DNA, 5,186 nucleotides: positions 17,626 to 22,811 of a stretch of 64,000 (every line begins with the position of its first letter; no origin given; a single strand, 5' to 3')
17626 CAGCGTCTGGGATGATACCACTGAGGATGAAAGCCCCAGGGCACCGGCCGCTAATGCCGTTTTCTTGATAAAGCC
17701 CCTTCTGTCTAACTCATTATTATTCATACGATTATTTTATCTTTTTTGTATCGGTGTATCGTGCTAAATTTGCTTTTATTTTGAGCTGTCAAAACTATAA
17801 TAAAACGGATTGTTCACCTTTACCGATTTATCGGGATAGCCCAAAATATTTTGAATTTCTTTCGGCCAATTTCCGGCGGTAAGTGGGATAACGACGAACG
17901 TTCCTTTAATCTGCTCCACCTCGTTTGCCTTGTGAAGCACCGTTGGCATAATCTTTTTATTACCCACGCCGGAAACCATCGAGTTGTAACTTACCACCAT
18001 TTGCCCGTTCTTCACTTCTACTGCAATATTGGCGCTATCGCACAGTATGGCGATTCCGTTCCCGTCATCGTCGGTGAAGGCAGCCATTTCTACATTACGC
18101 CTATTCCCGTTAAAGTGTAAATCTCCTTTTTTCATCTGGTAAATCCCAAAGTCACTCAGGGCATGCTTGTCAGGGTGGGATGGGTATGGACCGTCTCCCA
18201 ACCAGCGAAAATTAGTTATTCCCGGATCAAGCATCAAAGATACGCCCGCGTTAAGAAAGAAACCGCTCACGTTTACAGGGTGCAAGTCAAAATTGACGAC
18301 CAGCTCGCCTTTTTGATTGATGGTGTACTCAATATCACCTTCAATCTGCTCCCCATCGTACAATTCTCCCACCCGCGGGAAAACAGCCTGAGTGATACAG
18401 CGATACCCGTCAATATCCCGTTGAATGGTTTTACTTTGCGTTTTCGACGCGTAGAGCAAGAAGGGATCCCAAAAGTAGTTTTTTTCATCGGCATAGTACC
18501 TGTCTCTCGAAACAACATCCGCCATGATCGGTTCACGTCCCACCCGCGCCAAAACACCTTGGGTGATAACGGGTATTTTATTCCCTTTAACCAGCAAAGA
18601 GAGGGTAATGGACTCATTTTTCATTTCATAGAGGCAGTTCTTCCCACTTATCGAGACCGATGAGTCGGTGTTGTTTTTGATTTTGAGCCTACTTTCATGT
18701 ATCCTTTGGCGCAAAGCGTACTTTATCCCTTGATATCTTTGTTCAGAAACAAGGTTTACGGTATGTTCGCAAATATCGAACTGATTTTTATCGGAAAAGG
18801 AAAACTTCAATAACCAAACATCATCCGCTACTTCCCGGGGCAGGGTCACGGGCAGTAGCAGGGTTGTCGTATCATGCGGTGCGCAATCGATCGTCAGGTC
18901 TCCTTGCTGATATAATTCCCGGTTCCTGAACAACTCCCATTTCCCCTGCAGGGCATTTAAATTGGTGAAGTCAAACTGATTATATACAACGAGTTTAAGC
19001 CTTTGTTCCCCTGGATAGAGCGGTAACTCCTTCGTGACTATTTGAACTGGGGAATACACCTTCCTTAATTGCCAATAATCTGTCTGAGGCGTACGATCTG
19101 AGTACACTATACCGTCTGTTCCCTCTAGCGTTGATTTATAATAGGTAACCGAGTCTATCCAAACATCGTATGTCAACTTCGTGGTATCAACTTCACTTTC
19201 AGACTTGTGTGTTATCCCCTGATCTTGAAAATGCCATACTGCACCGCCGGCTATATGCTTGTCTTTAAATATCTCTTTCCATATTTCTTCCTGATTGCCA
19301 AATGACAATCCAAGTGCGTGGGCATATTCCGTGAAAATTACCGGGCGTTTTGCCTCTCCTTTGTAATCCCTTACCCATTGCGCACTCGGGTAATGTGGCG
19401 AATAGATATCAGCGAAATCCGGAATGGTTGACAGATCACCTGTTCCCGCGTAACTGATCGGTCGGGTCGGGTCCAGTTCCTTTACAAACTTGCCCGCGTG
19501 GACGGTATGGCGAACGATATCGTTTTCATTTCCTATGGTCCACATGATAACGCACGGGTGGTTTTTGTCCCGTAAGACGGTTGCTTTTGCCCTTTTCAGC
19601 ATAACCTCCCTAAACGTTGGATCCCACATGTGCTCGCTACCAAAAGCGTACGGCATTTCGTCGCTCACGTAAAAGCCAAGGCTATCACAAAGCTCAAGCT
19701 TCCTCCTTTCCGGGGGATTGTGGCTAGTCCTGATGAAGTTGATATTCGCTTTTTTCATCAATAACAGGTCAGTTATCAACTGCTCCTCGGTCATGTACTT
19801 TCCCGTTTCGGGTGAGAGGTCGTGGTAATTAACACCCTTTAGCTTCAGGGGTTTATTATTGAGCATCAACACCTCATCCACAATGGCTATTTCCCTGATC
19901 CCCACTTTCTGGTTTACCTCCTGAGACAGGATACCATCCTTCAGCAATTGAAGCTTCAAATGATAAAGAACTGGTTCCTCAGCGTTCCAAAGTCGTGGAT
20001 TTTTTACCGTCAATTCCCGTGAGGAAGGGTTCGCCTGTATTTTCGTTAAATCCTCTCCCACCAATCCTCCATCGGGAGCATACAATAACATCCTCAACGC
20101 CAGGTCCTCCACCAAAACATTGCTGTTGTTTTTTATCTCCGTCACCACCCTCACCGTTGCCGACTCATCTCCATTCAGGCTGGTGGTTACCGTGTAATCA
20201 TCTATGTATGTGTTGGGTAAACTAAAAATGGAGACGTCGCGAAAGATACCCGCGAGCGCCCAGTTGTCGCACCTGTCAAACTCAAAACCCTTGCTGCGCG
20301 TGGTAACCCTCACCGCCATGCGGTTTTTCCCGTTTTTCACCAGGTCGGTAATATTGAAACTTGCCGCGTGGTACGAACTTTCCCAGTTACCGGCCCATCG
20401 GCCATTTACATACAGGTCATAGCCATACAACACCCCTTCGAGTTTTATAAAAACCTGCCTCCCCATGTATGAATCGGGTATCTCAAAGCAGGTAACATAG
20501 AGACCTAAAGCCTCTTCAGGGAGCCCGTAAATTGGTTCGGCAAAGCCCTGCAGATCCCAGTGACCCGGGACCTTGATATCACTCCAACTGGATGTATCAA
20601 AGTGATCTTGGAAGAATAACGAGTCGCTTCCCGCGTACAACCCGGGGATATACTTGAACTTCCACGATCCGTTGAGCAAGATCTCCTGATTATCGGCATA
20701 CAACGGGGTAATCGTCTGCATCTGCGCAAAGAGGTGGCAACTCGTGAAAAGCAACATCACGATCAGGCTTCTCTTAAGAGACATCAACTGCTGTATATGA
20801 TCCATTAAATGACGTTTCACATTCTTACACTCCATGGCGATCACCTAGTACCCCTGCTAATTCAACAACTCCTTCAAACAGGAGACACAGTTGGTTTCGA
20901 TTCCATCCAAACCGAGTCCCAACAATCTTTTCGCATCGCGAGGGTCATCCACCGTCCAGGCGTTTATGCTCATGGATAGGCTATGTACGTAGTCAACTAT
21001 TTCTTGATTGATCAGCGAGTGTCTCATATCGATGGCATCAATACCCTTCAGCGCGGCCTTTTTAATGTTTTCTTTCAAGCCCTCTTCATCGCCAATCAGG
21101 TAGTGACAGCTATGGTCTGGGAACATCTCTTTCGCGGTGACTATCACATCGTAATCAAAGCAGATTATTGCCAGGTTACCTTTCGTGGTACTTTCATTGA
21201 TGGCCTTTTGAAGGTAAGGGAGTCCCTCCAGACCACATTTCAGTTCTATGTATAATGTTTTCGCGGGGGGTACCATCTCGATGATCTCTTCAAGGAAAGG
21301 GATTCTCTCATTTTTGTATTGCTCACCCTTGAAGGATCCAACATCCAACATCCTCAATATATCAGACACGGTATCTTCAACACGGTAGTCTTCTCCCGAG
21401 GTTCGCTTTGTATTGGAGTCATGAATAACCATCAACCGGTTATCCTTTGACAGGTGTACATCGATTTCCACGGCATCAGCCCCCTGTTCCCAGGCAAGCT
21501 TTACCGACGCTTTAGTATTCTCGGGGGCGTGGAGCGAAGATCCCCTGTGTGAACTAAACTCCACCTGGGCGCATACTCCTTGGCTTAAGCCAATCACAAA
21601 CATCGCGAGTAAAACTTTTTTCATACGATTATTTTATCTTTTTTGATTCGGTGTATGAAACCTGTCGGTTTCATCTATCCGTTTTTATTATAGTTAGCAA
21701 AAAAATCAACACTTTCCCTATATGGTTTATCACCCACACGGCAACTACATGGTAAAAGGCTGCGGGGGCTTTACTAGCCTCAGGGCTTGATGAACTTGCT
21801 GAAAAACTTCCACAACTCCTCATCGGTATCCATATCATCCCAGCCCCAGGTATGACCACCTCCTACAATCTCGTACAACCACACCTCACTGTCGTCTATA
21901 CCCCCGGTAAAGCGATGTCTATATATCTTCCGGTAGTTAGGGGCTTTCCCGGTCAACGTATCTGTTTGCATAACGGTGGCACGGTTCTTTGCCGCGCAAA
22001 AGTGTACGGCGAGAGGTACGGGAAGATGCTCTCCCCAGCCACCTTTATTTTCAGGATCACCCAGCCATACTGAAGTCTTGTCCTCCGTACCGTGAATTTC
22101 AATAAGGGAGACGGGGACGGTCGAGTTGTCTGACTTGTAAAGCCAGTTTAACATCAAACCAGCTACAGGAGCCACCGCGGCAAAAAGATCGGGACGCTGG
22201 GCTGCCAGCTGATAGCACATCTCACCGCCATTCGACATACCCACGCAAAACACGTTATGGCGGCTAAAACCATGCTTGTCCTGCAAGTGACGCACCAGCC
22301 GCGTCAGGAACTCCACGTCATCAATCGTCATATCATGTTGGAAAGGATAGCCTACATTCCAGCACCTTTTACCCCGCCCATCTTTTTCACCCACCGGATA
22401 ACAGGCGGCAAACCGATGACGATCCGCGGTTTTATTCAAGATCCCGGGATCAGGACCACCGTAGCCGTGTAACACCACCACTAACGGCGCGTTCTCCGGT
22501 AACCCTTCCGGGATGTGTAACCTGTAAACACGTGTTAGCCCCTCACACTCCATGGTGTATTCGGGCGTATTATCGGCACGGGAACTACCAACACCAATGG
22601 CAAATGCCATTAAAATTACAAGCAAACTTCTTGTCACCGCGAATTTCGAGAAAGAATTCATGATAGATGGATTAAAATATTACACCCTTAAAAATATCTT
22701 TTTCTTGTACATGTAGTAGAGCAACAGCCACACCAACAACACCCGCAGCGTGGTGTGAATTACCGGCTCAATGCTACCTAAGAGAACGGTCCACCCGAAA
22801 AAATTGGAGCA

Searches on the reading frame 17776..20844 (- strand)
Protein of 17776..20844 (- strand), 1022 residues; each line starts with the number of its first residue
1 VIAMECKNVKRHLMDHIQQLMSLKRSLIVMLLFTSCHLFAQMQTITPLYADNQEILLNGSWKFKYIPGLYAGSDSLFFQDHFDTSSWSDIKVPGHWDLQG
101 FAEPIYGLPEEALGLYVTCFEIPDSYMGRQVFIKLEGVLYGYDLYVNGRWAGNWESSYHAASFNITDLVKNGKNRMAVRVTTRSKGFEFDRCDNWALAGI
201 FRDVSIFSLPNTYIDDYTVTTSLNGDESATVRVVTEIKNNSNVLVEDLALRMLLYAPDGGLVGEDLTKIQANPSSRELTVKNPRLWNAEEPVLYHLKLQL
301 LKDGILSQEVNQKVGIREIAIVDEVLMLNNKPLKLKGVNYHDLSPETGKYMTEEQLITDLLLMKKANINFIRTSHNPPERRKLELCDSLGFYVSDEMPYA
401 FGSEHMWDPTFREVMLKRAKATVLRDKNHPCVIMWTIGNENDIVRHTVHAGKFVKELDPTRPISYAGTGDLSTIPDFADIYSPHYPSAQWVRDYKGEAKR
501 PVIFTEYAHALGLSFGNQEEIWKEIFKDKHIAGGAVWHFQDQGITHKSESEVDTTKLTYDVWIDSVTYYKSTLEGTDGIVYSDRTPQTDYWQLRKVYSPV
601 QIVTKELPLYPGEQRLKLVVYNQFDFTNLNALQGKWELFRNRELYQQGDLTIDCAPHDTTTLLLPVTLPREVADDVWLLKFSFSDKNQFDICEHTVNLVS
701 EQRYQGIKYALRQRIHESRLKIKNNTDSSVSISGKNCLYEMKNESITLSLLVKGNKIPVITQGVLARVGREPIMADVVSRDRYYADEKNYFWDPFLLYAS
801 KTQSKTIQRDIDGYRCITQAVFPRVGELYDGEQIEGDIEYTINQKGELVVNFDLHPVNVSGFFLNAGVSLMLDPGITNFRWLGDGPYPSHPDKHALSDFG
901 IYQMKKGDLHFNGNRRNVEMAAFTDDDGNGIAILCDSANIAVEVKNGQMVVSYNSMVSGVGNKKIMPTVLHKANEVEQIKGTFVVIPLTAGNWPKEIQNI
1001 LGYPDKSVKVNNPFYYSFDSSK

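Call 25: search_protein_families(library=pfam, proteins=[window:17776-20844:-], max_evalue=0.001)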
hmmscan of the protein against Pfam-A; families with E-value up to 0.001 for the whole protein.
window:17776-20844:- (1022 aa): 6 families
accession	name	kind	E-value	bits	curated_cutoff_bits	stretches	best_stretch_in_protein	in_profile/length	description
PF02836.23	Glyco_hydro_2_C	-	1.3e-58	199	21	1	319-602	1-302/302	Glycosyl hydrolases family 2, TIM barrel domain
PF02837.24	Glyco_hydro_2_N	-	1.9e-21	77.2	28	1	57-210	4-169/169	Glycosyl hydrolases family 2, sugar binding domain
PF00703.27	Glyco_hydro_2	-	3e-16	60.6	23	1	212-317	1-109/109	Glycosyl hydrolases family 2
PF02929.23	Bgal_small_N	-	2.4e-13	50.8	25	1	818-971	80-232/248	Beta galactosidase small chain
PF16353.11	LacZ_4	-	1.3e-10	41.9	27.3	1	619-702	2-83/87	Beta-galactosidase, domain 4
PF22666.2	Glyco_hydro_2_N2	-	0.00041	20.9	27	1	115-182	51-119/167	Glycosyl hydrolase 2 galactose-binding domain-like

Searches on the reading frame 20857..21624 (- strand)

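Call 25: search_protein_families(library=pfam, proteins=[window:20857-21624:-], max_evalue=0.001)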
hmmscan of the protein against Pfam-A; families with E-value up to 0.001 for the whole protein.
window:20857-21624:- (255 aa): 1 family
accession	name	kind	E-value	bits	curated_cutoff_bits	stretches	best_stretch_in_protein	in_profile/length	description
PF03009.23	GDPD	-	5e-32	112.4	23.6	1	26-245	1-240/244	Glycerophosphoryl diester phosphodiesterase family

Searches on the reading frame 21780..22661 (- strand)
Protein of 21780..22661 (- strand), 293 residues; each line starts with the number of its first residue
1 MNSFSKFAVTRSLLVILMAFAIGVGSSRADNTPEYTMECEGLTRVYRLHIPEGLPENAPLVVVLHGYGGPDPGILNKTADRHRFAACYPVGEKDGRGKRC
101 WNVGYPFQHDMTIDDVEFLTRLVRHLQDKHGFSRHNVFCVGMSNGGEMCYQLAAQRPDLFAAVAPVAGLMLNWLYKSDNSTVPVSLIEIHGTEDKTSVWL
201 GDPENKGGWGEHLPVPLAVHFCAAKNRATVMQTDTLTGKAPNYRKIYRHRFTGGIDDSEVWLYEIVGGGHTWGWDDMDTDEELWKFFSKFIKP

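Call 25: search_protein_families(library=pfam, proteins=[window:21780-22661:-], max_evalue=0.001)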
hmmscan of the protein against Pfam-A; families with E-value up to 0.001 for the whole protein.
window:21780-22661:- (293 aa): 3 families
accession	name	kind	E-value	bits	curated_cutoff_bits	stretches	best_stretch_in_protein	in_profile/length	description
PF10503.15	Esterase_PHB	-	4.4e-09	36.3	23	1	46-171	3-133/219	Esterase PHB depolymerase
PF00326.27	Peptidase_S9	-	1.5e-07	31.6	22.6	1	119-181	48-110/213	Prolyl oligopeptidase family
PF02230.22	Abhydrolase_2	-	0.00068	20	23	0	116-195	87-168/217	Phospholipase/Carboxylesterase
